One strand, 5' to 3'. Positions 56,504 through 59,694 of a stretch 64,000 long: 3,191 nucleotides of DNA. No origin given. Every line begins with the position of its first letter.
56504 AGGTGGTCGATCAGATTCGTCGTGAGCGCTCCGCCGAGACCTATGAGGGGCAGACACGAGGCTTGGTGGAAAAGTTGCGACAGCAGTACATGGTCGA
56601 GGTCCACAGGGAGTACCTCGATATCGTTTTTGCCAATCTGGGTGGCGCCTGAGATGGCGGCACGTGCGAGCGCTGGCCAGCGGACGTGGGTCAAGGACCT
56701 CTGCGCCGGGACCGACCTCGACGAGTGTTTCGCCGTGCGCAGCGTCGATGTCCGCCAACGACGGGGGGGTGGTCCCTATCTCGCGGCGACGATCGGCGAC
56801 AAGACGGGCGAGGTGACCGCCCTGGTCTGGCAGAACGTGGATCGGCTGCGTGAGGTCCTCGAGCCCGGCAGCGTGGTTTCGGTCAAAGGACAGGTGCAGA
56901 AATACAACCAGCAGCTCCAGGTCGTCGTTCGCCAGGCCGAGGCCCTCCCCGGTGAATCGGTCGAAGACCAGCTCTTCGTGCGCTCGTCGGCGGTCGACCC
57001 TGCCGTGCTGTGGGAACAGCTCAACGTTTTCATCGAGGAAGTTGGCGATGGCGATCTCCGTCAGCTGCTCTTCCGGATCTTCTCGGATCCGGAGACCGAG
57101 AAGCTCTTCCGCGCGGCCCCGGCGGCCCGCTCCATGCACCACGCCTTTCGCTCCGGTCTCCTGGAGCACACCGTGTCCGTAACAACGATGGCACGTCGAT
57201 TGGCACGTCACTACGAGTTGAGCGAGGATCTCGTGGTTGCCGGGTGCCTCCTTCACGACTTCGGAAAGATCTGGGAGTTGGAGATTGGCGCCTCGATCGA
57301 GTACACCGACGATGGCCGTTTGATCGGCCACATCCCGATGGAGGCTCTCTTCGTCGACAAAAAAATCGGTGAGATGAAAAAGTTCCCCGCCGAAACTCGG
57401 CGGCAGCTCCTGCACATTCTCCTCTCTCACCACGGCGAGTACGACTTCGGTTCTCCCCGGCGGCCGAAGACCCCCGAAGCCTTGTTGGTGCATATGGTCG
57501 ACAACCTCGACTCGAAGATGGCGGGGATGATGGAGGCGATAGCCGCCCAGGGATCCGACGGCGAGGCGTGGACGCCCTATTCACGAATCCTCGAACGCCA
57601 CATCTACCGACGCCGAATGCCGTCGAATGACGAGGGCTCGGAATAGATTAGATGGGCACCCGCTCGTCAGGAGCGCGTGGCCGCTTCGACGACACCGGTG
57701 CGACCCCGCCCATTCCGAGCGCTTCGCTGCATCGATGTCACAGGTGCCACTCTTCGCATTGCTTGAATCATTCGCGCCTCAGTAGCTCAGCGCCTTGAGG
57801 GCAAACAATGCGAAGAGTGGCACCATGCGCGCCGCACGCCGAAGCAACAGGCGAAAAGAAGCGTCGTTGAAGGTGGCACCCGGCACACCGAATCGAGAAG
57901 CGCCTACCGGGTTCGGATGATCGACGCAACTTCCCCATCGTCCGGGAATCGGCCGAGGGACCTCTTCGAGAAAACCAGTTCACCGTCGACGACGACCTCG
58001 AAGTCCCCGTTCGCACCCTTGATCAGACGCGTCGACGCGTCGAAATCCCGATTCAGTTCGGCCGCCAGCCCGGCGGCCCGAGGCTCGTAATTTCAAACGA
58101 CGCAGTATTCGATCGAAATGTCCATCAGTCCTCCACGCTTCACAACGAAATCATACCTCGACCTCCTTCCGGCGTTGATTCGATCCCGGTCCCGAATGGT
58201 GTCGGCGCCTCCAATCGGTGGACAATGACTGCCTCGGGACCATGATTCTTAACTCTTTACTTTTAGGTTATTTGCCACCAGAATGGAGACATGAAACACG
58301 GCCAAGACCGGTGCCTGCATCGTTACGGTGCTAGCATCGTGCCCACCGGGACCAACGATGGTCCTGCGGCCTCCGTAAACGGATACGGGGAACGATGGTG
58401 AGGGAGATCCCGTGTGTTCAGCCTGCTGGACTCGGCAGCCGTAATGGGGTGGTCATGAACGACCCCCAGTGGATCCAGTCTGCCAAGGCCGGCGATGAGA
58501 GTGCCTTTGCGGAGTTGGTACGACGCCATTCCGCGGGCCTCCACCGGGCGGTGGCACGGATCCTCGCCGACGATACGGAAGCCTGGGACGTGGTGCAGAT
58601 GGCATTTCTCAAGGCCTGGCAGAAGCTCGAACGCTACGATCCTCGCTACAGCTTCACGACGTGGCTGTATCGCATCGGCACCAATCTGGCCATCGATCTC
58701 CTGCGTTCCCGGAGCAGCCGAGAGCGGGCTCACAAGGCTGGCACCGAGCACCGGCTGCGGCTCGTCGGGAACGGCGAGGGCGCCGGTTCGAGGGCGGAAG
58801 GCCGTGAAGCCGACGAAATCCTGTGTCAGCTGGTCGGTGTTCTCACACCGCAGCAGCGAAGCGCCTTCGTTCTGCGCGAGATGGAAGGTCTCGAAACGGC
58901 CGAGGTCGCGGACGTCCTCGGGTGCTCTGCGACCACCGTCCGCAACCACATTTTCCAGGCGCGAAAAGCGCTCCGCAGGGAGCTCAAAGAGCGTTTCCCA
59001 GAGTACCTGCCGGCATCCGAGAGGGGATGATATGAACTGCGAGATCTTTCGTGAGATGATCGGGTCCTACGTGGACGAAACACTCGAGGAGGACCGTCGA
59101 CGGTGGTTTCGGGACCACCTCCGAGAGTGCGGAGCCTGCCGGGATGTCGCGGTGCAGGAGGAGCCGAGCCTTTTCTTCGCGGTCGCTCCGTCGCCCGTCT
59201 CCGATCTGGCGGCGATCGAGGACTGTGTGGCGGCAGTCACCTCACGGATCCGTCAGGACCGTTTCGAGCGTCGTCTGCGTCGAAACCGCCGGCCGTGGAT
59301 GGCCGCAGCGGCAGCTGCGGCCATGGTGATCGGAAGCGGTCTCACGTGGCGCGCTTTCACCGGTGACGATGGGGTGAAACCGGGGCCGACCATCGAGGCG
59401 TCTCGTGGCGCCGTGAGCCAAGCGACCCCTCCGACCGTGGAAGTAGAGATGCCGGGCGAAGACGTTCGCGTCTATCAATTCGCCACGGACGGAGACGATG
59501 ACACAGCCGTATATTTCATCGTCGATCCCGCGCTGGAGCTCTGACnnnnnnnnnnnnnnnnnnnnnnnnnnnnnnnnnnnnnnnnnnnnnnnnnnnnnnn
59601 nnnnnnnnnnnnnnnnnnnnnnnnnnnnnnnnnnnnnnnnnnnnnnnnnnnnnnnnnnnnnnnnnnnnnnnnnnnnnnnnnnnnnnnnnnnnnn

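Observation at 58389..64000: T2SS/T4P-like machinery co-transcribed with its own ECF sigma/anti-sigma pair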

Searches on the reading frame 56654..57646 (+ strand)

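Call 86: search_protein_families(library=pfam, proteins=[window:56654-57646:+], max_evalue=0.1)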
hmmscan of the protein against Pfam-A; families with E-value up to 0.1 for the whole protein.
window:56654-57646:+ (330 aa): 6 families
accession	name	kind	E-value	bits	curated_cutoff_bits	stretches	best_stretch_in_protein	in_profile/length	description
PF01966.28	HD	-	2.7e-13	50.6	22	1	170-286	2-114/116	HD domain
PF01336.31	tRNA_anti-codon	-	2.6e-12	46.9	27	1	33-96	7-73/75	OB-fold nucleic acid binding domain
PF08668.18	HDOD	-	0.0011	19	22.9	1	163-206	89-133/196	HDOD domain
PF18019.7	Cas3_HD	-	0.0031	18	23.1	1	169-274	29-143/207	Cas3, HD domain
PF07514.17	TraI_2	-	0.0084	15.5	23.9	1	150-186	47-83/324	Putative helicase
PF16100.11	RMI2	-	0.04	14.1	29.4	1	44-88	57-101/132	RecQ-mediated genome instability protein 2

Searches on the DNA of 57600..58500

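Call 87: search_rna_families(source=window, start=57600, end=58500, threshold=evalue, max_evalue=1)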
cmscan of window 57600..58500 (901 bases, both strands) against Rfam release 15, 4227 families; matches with E-value up to 1: 2.
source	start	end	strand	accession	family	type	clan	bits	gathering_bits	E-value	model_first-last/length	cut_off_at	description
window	57740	57827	-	RF03976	MIR898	Gene; miRNA;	-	21.4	75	0.095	1-154/154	no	MIR898 microRNA precursor family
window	57743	57825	-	RF04019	MIR950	Gene; miRNA;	-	21.2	95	0.3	1-92/92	no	MIR950 microRNA precursor family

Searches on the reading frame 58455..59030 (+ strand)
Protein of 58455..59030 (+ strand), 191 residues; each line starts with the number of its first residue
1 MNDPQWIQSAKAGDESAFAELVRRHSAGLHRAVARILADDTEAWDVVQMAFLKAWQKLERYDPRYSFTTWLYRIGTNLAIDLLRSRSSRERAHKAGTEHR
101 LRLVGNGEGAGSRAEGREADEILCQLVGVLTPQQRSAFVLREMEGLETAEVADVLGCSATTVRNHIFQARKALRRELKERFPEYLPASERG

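Call 5: search_protein_families(library=pfam, proteins=[window:58455-59030:+], max_evalue=0.1)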
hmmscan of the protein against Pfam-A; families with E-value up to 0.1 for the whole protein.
window:58455-59030:+ (191 aa): 11 families
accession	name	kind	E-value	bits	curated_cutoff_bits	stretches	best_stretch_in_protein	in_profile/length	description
PF04542.20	Sigma70_r2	-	2.5e-17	62.8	24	1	21-87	1-69/71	Sigma-70 region 2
PF08281.18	Sigma70_r4_2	-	4.2e-16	58.8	25.7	1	125-173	6-54/54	Sigma-70, region 4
PF07638.17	Sigma70_ECF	-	1.2e-11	45.3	21.1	1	5-178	6-184/185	ECF sigma factor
PF04545.22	Sigma70_r4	-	1.3e-09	37.9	24.1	1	128-174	3-49/50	Sigma-70, region 4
PF22233.2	PhyR_sigma-like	-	2.1e-08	34.3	27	1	130-173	4-47/50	Response regulator PhyR, sigma-like domain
PF00196.25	GerE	-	8.6e-05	22.5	23.5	1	130-166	3-38/57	Bacterial regulatory proteins, luxR family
PF13384.12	HTH_23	-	0.00057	20.1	24.6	1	133-164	5-36/50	Homeodomain-like domain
PF12728.13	HTH_17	-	0.014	16.1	27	1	147-166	3-22/51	Helix-turn-helix domain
PF12840.13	HTH_20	-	0.016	15.6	27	1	140-166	10-39/51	Helix-turn-helix domain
PF04218.19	CENP-B_N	-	0.044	13.9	21.2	1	129-176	6-52/53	CENP-B N-terminal DNA-binding domain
PF13560.12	HTH_31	-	0.046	14.5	27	1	140-181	9-50/64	Helix-turn-helix domain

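Call 6: search_protein_families(library=ncbifam, proteins=[window:58455-59030:+], max_evalue=0.1)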
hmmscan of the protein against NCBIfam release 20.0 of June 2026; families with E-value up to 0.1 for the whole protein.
window:58455-59030:+ (191 aa): 103 families (the best 25 are shown)
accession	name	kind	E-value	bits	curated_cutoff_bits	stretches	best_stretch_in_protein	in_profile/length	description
NF008888.0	PRK11922.1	equivalog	4.1e-38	131.3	204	1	2-180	16-199/231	RNA polymerase sigma factor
NF007223.0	PRK09641.1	equivalog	9.1e-33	113.7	209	1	6-179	8-186/187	RNA polymerase sigma factor SigW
NF009166.1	PRK12513.1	equivalog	1.3e-30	106.6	206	1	5-179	11-188/193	RNA polymerase sigma factor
NF004113.0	PRK05602.1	equivalog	2.1e-30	105.9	208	1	3-180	32-204/211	RNA polymerase sigma factor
TIGR02937.1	sigma70-ECF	superfamily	2.7e-29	101.9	42.9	1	16-177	1-165/165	sigma-70 family RNA polymerase sigma factor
TIGR02948.1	SigW_bacill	equivalog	1e-28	100.7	243.1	1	6-179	8-186/187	RNA polymerase sigma factor SigW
TIGR02985.1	Sig70_bacteroi1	subfamily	1e-27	97.3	126.4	1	17-177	2-162/162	RNA polymerase sigma-70 factor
NF007216.0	PRK09638.1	equivalog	1.9e-27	96.2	194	1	2-179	4-176/180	RNA polymerase sigma factor SigY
NF058625.1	sigma_PG0214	equivalog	3.5e-27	95.2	130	1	15-179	3-163/170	GFO_1088 family ECF-type sigma factor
TIGR02939.1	RpoE_Sigma70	equivalog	9.4e-27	94.3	236.15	1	3-178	7-187/190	RNA polymerase sigma factor RpoE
NF007225.0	PRK09643.1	equivalog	3.4e-26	92.2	190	1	3-178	14-183/204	RNA polymerase sigma factor SigM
TIGR02983.1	SigE-fam_strep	subfamily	3.8e-26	91.9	141.55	1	14-180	4-161/162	SigE family RNA polymerase sigma factor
NF006089.0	PRK08241.1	subfamily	1.4e-25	90.1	240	2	7-98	13-104/343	RNA polymerase subunit sigma-70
TIGR02960.1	SigX5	hypoth_equivalog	1.9e-25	89.7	264.75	2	13-96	2-85/322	RNA polymerase sigma-70 factor, TIGR02960 family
NF009171.0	PRK12518.1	equivalog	8.2e-25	87.7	208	1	3-179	14-186/191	RNA polymerase sigma factor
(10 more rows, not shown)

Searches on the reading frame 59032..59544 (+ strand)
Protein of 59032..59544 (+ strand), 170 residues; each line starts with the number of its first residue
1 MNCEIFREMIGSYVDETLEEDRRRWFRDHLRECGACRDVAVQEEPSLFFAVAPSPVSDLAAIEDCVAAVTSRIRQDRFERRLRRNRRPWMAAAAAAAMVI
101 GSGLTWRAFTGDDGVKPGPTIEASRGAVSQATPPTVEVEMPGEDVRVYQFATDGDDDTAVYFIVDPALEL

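Call 5: search_protein_families(library=pfam, proteins=[window:59032-59544:+], max_evalue=0.1)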
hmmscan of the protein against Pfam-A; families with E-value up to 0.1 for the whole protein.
window:59032-59544:+ (170 aa): 2 families
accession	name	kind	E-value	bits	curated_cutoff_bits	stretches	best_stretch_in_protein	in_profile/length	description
PF13490.11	zf-HC2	-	4.4e-10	39.9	22.2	1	3-37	1-35/35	Putative zinc-finger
PF10814.13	CwsA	-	0.0013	19.5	26.7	1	56-103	61-106/134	Cell wall synthesis protein CwsA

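Call 6: search_protein_families(library=ncbifam, proteins=[window:59032-59544:+], max_evalue=0.1)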
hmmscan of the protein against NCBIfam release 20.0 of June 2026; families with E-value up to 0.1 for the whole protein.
window:59032-59544:+ (170 aa): 5 families
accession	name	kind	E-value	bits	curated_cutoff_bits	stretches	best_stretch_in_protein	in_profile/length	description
NF052375.1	antisigma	equivalog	2e-09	37.8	100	1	10-141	2-134/217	anti-sigma factor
TIGR03988.1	antisig_RsrA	equivalog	0.00047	20.2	62.5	1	3-38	2-37/77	mycothiol system anti-sigma-R factor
NF038083.1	CU044_5270_fam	subfamily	0.0081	16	100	1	72-129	15-72/284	CU044_5270 family protein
NF051432.1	PepSY_MTB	domain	0.055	13.9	60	1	87-160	5-84/101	PepSY domain-containing protein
NF052368.1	antisigmaE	subfamily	0.071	13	50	1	1-39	2-40/48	anti-sigma factor family protein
